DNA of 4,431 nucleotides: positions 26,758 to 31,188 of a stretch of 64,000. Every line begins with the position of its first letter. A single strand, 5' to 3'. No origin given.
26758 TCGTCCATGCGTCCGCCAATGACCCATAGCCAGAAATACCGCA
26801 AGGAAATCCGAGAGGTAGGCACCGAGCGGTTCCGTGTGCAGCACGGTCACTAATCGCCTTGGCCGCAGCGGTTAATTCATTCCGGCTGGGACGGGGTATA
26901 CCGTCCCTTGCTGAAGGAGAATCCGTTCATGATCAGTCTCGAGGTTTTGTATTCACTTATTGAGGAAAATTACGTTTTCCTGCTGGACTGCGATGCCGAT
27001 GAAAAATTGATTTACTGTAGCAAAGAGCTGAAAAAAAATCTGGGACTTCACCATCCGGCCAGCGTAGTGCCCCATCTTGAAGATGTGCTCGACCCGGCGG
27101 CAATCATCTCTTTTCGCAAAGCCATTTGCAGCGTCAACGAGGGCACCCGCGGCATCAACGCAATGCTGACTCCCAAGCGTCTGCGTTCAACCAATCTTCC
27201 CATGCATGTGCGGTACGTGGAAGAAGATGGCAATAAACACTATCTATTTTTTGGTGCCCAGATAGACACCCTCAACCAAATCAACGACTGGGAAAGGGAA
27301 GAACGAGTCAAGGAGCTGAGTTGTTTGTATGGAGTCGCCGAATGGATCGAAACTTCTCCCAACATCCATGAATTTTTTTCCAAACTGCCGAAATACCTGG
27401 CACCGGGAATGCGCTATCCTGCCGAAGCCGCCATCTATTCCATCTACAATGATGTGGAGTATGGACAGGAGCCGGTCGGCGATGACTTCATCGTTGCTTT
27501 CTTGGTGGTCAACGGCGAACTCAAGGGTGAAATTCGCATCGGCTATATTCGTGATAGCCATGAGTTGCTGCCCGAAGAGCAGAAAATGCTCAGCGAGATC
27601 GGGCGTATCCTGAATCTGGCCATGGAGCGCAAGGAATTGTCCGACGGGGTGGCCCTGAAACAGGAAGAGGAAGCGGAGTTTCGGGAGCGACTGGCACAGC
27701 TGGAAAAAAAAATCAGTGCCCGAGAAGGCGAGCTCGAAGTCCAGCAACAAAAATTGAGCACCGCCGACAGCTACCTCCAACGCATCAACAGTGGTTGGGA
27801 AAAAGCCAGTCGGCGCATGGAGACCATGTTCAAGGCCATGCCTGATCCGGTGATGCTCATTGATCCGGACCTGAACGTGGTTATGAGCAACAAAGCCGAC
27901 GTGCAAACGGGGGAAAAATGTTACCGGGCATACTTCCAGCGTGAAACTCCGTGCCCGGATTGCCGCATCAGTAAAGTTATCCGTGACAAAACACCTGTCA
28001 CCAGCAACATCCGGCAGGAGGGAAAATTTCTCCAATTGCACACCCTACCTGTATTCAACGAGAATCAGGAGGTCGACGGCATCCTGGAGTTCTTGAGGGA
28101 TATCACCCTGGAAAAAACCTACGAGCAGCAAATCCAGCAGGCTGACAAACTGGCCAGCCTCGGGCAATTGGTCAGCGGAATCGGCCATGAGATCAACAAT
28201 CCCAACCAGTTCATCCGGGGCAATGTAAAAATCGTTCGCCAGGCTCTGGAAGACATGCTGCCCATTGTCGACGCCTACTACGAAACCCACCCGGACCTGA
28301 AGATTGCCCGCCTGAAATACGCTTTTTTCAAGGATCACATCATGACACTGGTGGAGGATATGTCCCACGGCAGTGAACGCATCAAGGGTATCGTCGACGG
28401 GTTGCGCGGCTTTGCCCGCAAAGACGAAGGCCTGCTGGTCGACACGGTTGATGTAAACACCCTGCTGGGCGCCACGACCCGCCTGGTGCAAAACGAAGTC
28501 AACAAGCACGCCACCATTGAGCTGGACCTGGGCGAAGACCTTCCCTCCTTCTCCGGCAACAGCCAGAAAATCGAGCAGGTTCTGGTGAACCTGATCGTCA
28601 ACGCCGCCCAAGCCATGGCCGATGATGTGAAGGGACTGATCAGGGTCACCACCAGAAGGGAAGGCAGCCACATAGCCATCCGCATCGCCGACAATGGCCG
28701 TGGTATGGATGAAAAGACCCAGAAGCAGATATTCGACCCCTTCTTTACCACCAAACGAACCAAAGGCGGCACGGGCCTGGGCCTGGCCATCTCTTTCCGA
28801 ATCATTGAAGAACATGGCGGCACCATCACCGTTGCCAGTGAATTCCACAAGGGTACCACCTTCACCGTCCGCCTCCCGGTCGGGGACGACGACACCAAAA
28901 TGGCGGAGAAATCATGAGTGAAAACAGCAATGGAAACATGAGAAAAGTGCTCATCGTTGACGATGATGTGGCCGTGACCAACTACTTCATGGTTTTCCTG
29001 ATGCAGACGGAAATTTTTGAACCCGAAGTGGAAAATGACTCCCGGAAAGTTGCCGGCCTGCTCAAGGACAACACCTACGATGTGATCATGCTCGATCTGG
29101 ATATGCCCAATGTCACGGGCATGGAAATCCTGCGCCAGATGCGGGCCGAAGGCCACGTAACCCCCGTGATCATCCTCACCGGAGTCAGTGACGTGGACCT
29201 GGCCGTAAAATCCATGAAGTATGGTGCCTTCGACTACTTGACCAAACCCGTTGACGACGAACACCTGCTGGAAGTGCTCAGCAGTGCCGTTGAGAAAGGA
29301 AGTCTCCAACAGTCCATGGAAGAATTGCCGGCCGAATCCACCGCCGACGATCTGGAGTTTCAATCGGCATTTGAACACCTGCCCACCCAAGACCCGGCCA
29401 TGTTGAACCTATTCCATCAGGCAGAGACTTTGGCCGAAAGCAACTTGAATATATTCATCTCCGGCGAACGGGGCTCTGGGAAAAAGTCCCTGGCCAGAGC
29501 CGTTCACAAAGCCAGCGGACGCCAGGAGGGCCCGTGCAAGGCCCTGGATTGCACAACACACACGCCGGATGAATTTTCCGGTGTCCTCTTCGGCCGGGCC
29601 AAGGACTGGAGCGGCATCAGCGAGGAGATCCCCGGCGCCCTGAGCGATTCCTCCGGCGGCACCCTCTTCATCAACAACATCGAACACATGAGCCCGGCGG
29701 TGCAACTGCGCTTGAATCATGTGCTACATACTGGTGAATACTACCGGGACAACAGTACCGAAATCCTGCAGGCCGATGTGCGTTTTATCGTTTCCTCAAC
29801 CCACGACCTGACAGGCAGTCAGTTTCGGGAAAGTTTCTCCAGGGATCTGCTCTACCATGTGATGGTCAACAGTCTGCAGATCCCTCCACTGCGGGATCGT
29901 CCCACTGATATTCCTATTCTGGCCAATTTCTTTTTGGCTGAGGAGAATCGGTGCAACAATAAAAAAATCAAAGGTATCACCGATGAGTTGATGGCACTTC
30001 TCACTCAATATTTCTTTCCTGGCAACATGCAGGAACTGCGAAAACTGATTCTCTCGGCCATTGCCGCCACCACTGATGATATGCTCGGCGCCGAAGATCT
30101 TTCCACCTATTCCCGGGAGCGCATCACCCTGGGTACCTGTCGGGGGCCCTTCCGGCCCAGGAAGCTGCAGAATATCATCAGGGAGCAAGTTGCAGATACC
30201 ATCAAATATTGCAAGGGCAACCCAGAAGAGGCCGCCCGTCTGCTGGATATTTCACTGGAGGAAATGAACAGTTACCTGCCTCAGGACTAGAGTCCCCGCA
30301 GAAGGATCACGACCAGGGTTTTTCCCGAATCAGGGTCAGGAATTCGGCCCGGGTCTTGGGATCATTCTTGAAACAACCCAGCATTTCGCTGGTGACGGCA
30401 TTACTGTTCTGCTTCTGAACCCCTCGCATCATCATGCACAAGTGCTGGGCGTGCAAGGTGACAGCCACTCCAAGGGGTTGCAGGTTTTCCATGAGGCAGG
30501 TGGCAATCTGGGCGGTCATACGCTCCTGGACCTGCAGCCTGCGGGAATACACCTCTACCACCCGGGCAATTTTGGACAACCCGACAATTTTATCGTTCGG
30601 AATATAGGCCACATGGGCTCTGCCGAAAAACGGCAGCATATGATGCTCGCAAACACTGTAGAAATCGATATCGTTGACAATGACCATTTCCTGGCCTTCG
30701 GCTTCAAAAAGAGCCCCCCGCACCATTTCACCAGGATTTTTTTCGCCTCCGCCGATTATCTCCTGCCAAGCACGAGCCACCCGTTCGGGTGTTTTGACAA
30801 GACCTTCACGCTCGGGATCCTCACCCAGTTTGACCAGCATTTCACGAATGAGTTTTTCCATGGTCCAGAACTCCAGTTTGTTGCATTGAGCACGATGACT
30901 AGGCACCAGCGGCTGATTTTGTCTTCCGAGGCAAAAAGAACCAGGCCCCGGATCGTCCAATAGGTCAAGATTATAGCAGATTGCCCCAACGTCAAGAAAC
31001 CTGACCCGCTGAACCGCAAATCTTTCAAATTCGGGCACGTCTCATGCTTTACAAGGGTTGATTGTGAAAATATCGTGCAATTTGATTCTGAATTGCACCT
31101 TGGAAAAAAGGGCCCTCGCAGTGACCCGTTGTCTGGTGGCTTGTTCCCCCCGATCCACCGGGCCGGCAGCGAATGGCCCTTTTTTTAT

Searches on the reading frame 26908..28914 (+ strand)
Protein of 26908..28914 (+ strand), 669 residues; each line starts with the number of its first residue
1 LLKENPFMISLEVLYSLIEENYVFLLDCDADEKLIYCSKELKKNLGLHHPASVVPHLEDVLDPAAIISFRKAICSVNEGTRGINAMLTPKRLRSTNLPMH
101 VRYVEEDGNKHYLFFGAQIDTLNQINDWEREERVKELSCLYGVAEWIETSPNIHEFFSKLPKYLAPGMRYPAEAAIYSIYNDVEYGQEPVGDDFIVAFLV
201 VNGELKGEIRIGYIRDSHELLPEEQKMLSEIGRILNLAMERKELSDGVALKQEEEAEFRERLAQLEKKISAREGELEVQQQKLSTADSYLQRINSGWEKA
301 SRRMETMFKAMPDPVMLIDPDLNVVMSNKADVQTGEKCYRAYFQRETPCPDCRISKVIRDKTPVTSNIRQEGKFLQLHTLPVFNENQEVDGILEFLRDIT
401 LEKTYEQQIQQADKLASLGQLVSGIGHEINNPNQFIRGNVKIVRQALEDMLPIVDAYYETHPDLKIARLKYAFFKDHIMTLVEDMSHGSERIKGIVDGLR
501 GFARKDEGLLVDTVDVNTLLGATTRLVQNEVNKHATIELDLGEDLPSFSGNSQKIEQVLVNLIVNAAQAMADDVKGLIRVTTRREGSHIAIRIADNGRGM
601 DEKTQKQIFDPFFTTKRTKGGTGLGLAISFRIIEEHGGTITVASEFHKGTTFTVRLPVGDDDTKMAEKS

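Call 7: search_protein_families(library=pfam, proteins=[window:26908-28914:+], max_evalue=0.0001)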
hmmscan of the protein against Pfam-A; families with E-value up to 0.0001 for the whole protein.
window:26908-28914:+ (669 aa): 4 families
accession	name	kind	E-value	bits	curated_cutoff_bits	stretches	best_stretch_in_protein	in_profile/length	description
PF02518.31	HATPase_c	-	8.5e-28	97.5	26.4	1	551-658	2-109/111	Histidine kinase-, DNA gyrase B-, and HSP90-like ATPase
PF08448.16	PAS_4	-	3.7e-06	27.6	23.1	1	308-402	1-108/110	PAS fold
PF13589.12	HATPase_c_3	-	1.1e-05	25.9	25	1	555-644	3-92/137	Histidine kinase-, DNA gyrase B-, and HSP90-like ATPase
PF14501.12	HATPase_c_5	-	9.6e-05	22.7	22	0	554-644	5-90/102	GHKL domain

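Call 69: search_protein_families(library=ncbifam, proteins=[window:26908-28914:+], max_evalue=1e-10)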
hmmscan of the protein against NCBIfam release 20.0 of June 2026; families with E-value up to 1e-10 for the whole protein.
window:26908-28914:+ (669 aa): 63 families (the best 25 are shown)
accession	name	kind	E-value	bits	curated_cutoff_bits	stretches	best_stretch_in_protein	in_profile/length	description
NF008468.0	PRK11360.1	equivalog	2.8e-63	214.3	646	2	490-662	442-612/616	two-component system sensor histidine kinase AtoS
NF038348.1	T2SS_HK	subfamily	5.5e-54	183.6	450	1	401-658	311-573/574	histidine kinase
NF052574.1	HisKinEspCMyxo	equivalog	3.1e-49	167.9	1200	1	354-665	348-644/785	serine histidine kinase EspC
NF052573.1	HisKinEspAMyxo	equivalog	9.2e-44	149.6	1400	1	396-664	362-617/755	serine histidine kinase EspA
NF010411.0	PRK13837.1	equivalog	1.6e-42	145.5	647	1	482-661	489-678/828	two-component system VirA-like sensor kinase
NF007688.0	PRK10364.1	equivalog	2.1e-40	138.8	479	1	483-659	280-452/460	two-component system sensor histidine kinase ZraS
NF046044.1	PnpS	equivalog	2.6e-38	132.1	400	1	486-657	214-390/390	two-component system histidine kinase PnpS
NF047497.1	HK_LIC_12097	equivalog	3.9e-38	131.1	500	1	301-658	10-366/367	LIC_12097 family sensor histidine kinase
NF010076.0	PRK13557.1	subfamily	1.1e-33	116.5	631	1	376-667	121-403/540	histidine kinase famiy protein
NF046026.1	HisKinCckACaul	equivalog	1.1e-30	106.4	1000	1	388-664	272-538/678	cell cycle histidine kinase CckA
NF046020.1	HisKinCckABruc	equivalog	6.8e-29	100.3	1000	1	489-658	526-707/868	cell cycle histidine kinase CckA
NF047466.1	hybrid_RR_LvrB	exception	2.3e-28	99.4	500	1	482-658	191-376/377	hybrid histidine kinase/response regulator LvrB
TIGR02966.1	phoR_proteo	equivalog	4e-28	98.4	334.2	1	480-656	152-333/333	phosphate regulon sensor histidine kinase PhoR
NF033092.0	HK_WalK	equivalog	4.5e-27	94.9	725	1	505-658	438-594/594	cell wall metabolism sensor histidine kinase WalK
NF047874.1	MASE3_PAS_HK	subfamily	5.4e-27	94.9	560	1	552-661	517-628/655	MASE3 domain-containing sensor histidine kinase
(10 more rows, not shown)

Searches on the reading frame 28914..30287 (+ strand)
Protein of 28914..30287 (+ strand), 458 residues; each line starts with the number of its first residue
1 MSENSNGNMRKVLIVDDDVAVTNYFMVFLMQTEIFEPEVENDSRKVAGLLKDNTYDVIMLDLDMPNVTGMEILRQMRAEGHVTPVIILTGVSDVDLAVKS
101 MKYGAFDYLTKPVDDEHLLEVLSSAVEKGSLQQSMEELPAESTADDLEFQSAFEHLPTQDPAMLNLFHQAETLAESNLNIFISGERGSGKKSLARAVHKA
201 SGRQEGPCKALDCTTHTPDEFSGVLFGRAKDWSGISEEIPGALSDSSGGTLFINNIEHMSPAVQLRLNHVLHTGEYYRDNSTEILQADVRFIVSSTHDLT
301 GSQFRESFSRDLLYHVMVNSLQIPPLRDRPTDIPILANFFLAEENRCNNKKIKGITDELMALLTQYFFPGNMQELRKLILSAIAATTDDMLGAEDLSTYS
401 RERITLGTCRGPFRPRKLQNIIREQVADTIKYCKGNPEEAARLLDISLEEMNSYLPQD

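Call 7: search_protein_families(library=pfam, proteins=[window:28914-30287:+], max_evalue=0.0001)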
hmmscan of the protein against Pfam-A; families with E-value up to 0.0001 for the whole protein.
window:28914-30287:+ (458 aa): 4 families
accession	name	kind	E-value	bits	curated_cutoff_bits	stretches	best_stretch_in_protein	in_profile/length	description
PF00158.32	Sigma54_activat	-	1.5e-30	106.6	20.2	1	158-321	3-167/168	Sigma-54 interaction domain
PF00072.30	Response_reg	-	2.2e-25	89.4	30.2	1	12-122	1-110/111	Response regulator receiver domain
PF25601.1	AAA_lid_14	-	1.3e-17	63.8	27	1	327-402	1-76/87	AAA+ ATPase lid domain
PF14532.12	Sigma54_activ_2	-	4.1e-16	59.9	25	1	162-326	6-138/138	Sigma-54 interaction domain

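Call 69: search_protein_families(library=ncbifam, proteins=[window:28914-30287:+], max_evalue=1e-10)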
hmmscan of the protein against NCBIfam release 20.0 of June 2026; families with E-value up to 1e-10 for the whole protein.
window:28914-30287:+ (458 aa): 66 families (the best 25 are shown)
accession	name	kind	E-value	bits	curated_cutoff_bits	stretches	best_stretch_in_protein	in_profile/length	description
NF008469.0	PRK11361.1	equivalog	1.4e-71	241.6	714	1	9-404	4-394/461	acetoacetate metabolism transcriptional regulator AtoC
TIGR01818.1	ntrC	equivalog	2e-66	224.7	558.6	1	12-398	1-379/463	nitrogen regulation protein NR(I)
NF007689.0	PRK10365.1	equivalog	1.7e-61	208.4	760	1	11-447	7-431/441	sigma-54-dependent response regulator transcription factor ZraR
NF051870.1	NAssimRespRegNtrX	equivalog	1.1e-59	202.6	600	1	9-391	1-373/452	nitrogen assimilation response regulator NtrX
TIGR02915.1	PEP_resp_reg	equivalog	1.7e-58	198.6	502.6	1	12-448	1-432/445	PEP-CTERM-box response regulator transcription factor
NF041946.1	LuxO_transreg_Vib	equivalog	3.1e-57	194.4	800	1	15-389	2-369/463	quorum-sensing sigma-54 dependent transcriptional regulator LuxO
NF011695.0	PRK15115.1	equivalog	3e-55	187.8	763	1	10-393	7-375/445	two-component system response regulator GlrR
NF008176.1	PRK10923.1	equivalog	3e-54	184.4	620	1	11-379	5-364/469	nitrogen regulation protein NR(I)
NF008485.2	PRK11388.1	equivalog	1e-50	172.7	551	1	151-447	329-624/643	dihydroxyacetone kinase operon transcriptional regulator DhaR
NF050807.1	TransRegFlbDCaul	equivalog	4.3e-45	154.4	750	1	156-451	120-431/454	sigma-54-dependent transcriptional regulator FlbD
TIGR01817.1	nifA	equivalog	2.1e-42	145.6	528.85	1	152-404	194-446/534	nif-specific transcriptional activator NifA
NF041552.1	TF_PrdR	equivalog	3.2e-41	141.3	795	1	151-447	264-565/577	sigma-54 dependent transcriptional regulator PrdR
NF049963.1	RespRegFlgRCampy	domain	3.6e-41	141.4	750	1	12-452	3-421/429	fla regulon two-component system response regulator FlgR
NF047793.1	ResRegPgtA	equivalog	2.6e-40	138.5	650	1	9-377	5-334/414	two-component system response regulator PgtA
NF038308.1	RNA_repair_RtcR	equivalog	2.8e-39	135.3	650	1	33-398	53-434/530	RNA repair transcriptional activator RtcR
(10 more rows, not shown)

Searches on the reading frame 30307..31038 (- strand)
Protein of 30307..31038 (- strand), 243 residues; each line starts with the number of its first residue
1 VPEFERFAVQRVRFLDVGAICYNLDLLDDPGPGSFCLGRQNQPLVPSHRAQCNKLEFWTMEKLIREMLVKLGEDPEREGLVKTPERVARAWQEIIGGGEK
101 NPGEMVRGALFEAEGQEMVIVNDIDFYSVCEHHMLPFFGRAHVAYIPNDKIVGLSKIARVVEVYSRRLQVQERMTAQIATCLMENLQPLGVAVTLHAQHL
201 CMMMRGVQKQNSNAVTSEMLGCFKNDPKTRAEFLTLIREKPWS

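Call 7: search_protein_families(library=pfam, proteins=[window:30307-31038:-], max_evalue=0.0001)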
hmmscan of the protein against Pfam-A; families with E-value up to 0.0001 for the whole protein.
window:30307-31038:- (243 aa): 1 family
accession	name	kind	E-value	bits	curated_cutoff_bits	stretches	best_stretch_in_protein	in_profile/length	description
PF01227.27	GTP_cyclohydroI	-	3.6e-77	258.3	27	1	60-238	1-179/179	GTP cyclohydrolase I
